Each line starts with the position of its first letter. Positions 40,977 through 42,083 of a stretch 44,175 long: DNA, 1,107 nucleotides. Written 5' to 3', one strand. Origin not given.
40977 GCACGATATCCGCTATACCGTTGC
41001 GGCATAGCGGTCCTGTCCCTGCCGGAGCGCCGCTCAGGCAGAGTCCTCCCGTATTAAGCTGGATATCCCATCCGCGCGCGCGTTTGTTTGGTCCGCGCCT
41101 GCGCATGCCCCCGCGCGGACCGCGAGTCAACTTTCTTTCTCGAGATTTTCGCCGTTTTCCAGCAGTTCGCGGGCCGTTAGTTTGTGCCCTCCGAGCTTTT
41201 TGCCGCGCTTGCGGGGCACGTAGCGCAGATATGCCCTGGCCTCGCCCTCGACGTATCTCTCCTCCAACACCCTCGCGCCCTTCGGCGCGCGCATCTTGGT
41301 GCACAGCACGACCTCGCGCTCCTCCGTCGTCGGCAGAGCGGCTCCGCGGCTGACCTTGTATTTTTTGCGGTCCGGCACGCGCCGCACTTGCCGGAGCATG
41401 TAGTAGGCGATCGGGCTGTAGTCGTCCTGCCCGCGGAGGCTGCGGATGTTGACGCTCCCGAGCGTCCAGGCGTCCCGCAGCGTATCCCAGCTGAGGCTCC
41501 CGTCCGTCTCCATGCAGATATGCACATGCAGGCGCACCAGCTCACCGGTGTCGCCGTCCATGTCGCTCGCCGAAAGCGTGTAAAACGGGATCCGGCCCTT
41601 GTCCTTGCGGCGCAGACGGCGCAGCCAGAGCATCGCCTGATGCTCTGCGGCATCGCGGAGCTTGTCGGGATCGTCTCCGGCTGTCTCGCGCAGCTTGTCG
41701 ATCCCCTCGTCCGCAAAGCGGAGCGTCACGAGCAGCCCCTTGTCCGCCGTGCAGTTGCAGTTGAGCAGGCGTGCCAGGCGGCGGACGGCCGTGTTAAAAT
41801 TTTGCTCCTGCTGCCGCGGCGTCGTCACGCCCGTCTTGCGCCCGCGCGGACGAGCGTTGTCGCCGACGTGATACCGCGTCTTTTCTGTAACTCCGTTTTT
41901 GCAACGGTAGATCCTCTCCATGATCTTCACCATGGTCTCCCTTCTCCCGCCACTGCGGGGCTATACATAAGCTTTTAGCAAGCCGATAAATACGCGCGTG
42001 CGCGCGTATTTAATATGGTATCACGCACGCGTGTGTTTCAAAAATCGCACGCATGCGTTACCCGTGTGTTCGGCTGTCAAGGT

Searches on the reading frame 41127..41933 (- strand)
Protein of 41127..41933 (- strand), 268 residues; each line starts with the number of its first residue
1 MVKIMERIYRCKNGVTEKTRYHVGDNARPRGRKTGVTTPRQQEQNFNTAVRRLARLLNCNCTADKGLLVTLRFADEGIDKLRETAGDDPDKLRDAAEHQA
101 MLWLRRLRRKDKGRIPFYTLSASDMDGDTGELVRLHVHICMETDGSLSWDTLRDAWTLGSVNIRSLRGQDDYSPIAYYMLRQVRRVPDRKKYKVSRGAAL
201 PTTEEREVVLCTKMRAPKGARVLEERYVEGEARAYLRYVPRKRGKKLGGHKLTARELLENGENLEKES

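Call 6: search_protein_families(library=pfam, proteins=[window:41127-41933:-], max_evalue=0.01)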
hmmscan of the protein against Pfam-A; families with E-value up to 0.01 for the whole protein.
window:41127-41933:- (268 aa): 0 families

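Call 95: search_protein_families(library=phrogs, proteins=[window:41127-41933:-], max_evalue=0.001)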
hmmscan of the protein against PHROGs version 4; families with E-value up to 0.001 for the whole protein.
window:41127-41933:- (268 aa): 1 family
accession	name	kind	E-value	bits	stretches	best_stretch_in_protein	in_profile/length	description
phrog_3584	-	DNA, RNA and nucleotide metabolism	3.5e-31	109.6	1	2-226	3-230/265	replication initiation protein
